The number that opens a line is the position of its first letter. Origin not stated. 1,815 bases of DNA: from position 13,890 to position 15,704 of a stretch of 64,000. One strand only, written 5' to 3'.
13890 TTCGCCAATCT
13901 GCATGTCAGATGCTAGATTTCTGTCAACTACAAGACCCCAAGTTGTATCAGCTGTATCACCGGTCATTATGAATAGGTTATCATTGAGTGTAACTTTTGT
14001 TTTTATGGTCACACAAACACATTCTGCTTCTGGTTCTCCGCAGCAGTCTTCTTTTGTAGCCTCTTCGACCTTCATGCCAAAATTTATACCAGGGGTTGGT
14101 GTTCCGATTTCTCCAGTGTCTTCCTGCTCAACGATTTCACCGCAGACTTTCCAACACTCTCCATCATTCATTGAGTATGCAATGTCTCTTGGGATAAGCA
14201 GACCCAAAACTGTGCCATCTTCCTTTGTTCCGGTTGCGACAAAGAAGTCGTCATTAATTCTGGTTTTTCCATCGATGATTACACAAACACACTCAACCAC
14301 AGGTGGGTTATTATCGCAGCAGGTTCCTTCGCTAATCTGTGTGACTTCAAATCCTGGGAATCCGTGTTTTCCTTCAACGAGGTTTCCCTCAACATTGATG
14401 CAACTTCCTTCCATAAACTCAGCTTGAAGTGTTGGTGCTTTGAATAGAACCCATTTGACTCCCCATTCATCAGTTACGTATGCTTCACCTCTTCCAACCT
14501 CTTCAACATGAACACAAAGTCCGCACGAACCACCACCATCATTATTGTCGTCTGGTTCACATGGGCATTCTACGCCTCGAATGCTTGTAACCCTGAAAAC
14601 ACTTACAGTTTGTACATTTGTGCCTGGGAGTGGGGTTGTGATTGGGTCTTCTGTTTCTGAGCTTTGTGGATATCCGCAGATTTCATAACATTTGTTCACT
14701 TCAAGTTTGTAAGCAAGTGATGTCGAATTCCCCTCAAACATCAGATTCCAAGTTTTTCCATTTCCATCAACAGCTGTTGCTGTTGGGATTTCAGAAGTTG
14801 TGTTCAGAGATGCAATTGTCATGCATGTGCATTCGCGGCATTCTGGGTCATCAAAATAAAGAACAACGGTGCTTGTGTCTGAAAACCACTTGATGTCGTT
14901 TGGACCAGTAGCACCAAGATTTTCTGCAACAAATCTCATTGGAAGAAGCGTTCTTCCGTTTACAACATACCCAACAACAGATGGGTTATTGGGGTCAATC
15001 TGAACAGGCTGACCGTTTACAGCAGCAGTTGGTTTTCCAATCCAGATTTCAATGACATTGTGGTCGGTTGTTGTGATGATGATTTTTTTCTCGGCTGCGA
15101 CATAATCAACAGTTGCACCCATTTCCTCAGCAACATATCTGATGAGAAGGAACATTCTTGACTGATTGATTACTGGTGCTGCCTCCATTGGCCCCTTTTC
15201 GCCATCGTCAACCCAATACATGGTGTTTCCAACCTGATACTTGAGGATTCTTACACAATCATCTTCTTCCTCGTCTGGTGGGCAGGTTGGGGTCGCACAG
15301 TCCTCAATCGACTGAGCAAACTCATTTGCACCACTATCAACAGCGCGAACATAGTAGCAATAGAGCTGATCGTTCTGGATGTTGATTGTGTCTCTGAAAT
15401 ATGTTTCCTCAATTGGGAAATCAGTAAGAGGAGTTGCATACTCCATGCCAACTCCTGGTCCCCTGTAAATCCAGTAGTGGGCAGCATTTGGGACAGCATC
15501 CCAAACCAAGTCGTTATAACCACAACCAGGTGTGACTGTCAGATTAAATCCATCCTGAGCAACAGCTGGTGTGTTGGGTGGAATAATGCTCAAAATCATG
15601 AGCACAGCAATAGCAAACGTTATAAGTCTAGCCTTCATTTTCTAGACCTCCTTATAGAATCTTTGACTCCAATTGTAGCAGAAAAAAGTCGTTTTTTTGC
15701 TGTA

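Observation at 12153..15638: Novel Cys-rich repeat architecture ('G[EQ]CW[KI]VCG ... DCCG ... C[VF]CV') in a 1161-aa secreted protein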

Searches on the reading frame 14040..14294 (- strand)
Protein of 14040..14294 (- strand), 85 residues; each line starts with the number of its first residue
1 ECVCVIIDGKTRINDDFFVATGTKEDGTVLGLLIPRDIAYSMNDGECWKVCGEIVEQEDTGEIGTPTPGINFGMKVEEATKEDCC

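Call 21: search_solved_structures(query=A1, max_evalue=10)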
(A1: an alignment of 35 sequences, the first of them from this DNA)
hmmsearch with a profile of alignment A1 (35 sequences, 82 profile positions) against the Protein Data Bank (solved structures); distinct sequences matched with E-value up to 10: 1.
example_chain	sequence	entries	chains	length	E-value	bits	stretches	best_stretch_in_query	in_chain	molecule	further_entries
6iy8_A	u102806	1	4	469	0.25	14.6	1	8-71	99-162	Positive regulator CapR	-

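Call 24: search_protein_families(library=pfam, alignment_id=A1, max_evalue=10)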
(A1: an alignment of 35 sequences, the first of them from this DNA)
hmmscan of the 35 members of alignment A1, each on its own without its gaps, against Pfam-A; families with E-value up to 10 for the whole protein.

A. member 1, seq(85 aa): 0 families

B. families by the number of members that match (of 35 scanned): 12 families
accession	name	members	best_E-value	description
PF22221.2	NigD_N-like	3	0.039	Lipoprotein BF3042 OB domain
PF20198.3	DUF6561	2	0.12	Family of unknown function (DUF6561)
PF01336.31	tRNA_anti-codon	1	0.035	OB-fold nucleic acid binding domain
PF22942.1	DUF7025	1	0.065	Domain of unknown function (DUF7025)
PF15993.10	Fuseless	1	0.098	Fuseless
PF15591.11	Imm31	1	0.1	Immunity protein 31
PF22178.3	Gp5_trimer_C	1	0.1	Bacteriophage T4 gp5 C-terminal trimerisation domain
PF15590.11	Imm27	1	0.11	Immunity protein 27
PF22211.2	Tsi3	1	0.19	Type six secretion immunity 3 domain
PF22858.2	DUF7016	1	0.21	Domain of unknown function (DUF7016)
PF11210.13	DUF2996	1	0.23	Protein of unknown function (DUF2996)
PF25377.1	DUF7886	1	0.25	Domain of unknown function (DUF7886)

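Call 29: predict_structure(alignment_id=A1)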
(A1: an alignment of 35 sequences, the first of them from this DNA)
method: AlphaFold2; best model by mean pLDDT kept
length: 85 residues; sequences in the alignment: 35
mean_pLDDT: 83.5   pTM: 0.70
mean pLDDT of the five models: 83.5, 82.2, 82.1, 81.6, 81.5
residues with pLDDT >= 90: 53; 70-90: 14; 50-70: 6; < 50: 12
segments of 3 or more residues with pLDDT < 50: 58-69
pLDDT, mean of each block of 10 residues (from residue 1): 93 94 90 95 94 71 46 86 82
secondary structure, 60 per line:
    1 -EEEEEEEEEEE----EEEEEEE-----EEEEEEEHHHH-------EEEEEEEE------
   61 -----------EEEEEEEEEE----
elements in order: E2-12 E17-23 E29-35 H36-39 E47-54 E72-81

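Call 36: search_protein_representatives(alignment_id=A1)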
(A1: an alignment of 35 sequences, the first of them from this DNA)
Query: 35 sequences, 82 profile positions. Proteins with E-value up to 0.001 (for the whole library): 34; up to 1e-10: 21; up to 1e-30: 13. The best 34 are listed.
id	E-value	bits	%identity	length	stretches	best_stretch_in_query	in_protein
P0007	6.6e-267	878.6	-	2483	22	1-82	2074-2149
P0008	1.3e-264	871.2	-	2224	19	1-82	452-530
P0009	8.5e-214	708.4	-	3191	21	2-82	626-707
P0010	2.2e-175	585.3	-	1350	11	2-82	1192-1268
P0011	5.2e-127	430.3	-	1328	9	2-82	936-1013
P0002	1.4e-104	358.4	-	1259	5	1-82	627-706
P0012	7.9e-98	336.7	-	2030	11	1-82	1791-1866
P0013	3.0e-95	328.4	-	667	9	2-82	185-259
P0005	6.9e-92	317.7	-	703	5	1-82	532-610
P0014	4.1e-57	206.2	-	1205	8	2-82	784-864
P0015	8.8e-49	179.6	-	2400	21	6-81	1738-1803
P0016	8.0e-43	160.5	-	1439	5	1-82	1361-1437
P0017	1.5e-35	137.2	-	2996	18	5-81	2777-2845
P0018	1.7e-21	92.2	-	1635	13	5-81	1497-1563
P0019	3.7e-21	91.0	-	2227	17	3-58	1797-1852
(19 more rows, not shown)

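Call 64: fold_search(model_id=the predicted structure, library=pdb)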
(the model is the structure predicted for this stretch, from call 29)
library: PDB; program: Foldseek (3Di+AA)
matches with E <= 10: 1080; with E <= 0.001: 0
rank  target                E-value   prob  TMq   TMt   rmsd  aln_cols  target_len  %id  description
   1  6aqh_A                2.9e-02  1.00  0.51  0.10   3.5        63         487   21  Crystal Structure of Lysyl-tRNA Synthetase from Mycobacterium thermoresistibile complexed with L-lysine and Cladospori (released 2017-08-30)
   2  4ycw_F                3.0e-02  1.00  0.64  0.12   4.3        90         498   16  Crystal structure of cladosporin in complex with plasmodium like human lysyl-tRNA synthetase mutant (released 2015-06-10)
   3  1u5k_B                3.2e-02  1.00  0.65  0.26   2.7        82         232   13  Recombinational repair protein RecO (released 2004-10-26)
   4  5vl1_D                3.4e-02  1.00  0.62  0.13   3.3        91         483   15  Crystal Structure of Lysyl-tRNA Synthetase from Mycobacterium ulcerans complexed with L-lysine (released 2017-05-10)
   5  4dpg_D                3.8e-02  1.00  0.66  0.12   4.0        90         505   14  Crystal Structure of Human LysRS: P38/AIMP2 Complex I (released 2013-02-13)
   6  4jcv_F                4.2e-02  1.00  0.64  0.28   2.7        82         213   12  Crystal structure of the RecOR complex in an open conformation (released 2013-08-07)
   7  5vl1_B                4.2e-02  1.00  0.62  0.13   3.3        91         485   15  Crystal Structure of Lysyl-tRNA Synthetase from Mycobacterium ulcerans complexed with L-lysine (released 2017-05-10)
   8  4dpg_B                4.5e-02  1.00  0.66  0.12   4.0        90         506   14  Crystal Structure of Human LysRS: P38/AIMP2 Complex I (released 2013-02-13)
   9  6aqg_D                4.7e-02  1.00  0.61  0.12   3.6        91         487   15  Crystal Structure of Lysyl-tRNA Synthetase from Mycobacterium ulcerans complexed with L-lysine and Cladosporin (released 2017-08-30)
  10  5vl1_A                5.0e-02  1.00  0.61  0.12   3.3        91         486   15  Crystal Structure of Lysyl-tRNA Synthetase from Mycobacterium ulcerans complexed with L-lysine (released 2017-05-10)
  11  7f6w                  5.0e-02  1.00  0.62  0.12   5.0        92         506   13  Crystal structure of Saccharomyces cerevisiae lysyl-tRNA Synthetase (released 2022-02-16)
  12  5vl1_C                5.3e-02  1.00  0.61  0.12   3.4        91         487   15  Crystal Structure of Lysyl-tRNA Synthetase from Mycobacterium ulcerans complexed with L-lysine (released 2017-05-10)
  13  6aqh_B                5.6e-02  1.00  0.51  0.10   2.9        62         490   21  Crystal Structure of Lysyl-tRNA Synthetase from Mycobacterium thermoresistibile complexed with L-lysine and Cladospori (released 2017-08-30)
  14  9dow_A                5.6e-02  1.00  0.65  0.12   2.8        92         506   12  h-LysRS bound to unmodified tRNA-Lys3 (Undocked State, AMP bound) (released 2025-03-12)
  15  6aqg_C                5.6e-02  1.00  0.61  0.12   3.6        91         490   15  Crystal Structure of Lysyl-tRNA Synthetase from Mycobacterium ulcerans complexed with L-lysine and Cladosporin (released 2017-08-30)
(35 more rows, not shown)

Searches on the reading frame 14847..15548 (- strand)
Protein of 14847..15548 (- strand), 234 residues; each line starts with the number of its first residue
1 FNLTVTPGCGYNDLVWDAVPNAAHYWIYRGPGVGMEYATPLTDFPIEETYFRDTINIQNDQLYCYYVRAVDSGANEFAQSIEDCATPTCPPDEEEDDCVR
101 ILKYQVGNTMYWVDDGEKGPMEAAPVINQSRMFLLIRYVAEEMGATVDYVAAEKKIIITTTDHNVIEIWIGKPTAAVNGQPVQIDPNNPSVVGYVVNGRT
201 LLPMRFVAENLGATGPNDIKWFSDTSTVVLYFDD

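Call 46: find_related_loci(query=A3, collection=genome_contigs, flank=10000)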
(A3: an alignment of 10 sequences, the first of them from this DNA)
Query A3 (234 aa) in genome_contigs; peptide patterns used: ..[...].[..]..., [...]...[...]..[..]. (x = any residue, [..] = any of these).
31 stretches matched a pattern; 12 encode a relative of the query (tblastn E <= 1e-3); 12 distinct loci.
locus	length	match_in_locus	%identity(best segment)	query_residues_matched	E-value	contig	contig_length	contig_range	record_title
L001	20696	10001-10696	81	1-234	1e-133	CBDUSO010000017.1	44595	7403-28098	MAG TPA_asm: uncultured bacterium isolate SRR22302365_binner12_Refined_153 genome assembly, contig: ERZ25074835.369, who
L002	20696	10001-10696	79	1-234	6e-125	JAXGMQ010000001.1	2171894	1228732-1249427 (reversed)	MAG: Caldisericia bacterium isolate AnMBR.bin236 bin236_1, whole genome shotgun sequence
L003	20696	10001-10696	66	1-234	2e-104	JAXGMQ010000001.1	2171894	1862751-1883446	MAG: Caldisericia bacterium isolate AnMBR.bin236 bin236_1, whole genome shotgun sequence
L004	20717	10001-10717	64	1-234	3e-100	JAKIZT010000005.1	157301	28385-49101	MAG: Caldisericales bacterium isolate UR.bin110 NODE_5_length_157301_cov_11.795426, whole genome shotgun sequence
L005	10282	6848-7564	63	1-234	3e-99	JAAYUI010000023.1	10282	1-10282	MAG: Caldisericales bacterium isolate AS27yjCOA_144 153008_AS27, whole genome shotgun sequence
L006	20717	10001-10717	62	1-234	9e-95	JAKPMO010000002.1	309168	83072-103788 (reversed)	MAG: Caldisericota bacterium isolate JPAS_metabat.17 k141_570532, whole genome shotgun sequence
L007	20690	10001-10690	62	3-234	1e-94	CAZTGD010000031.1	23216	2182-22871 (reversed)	MAG TPA_asm: uncultured Caldisericales bacterium isolate binchicken_co8_390 genome assembly, contig: NODE_3335_length_23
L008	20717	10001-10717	62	1-234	1e-94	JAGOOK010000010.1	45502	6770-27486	MAG: Caldisericia bacterium isolate Go_SlDig_bin_249 Go_SlDig_2104_length_45502_cov_18.131416, whole genome shotgun sequ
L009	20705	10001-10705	60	1-234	4e-93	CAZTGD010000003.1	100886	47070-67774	MAG TPA_asm: uncultured Caldisericales bacterium isolate binchicken_co8_390 genome assembly, contig: NODE_77_length_1008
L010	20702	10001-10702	58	1-234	2e-89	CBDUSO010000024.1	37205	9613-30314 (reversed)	MAG TPA_asm: uncultured bacterium isolate SRR22302365_binner12_Refined_153 genome assembly, contig: ERZ25074835.549, who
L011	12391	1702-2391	55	1-232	3e-83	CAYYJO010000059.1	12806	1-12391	MAG TPA_asm: uncultured Caldisericales bacterium isolate binchicken_co269_144 genome assembly, contig: NODE_4755_length_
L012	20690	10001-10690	54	1-232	6e-82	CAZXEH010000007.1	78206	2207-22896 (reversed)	MAG TPA_asm: uncultured Caldisericales bacterium isolate binchicken_co20_338 genome assembly, contig: NODE_854_length_78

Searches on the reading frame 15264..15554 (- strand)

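Call 62: search_protein_families(library=pfam, proteins=[window:15264-15554:-], max_evalue=10)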
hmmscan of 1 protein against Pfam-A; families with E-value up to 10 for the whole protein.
seq(97 aa): 1 family
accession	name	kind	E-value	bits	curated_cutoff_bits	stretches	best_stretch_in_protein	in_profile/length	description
PF24489.1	Ig_J_second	-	0.14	12.6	27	1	51-81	57-88/105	Tip attachment protein J second Ig-like domain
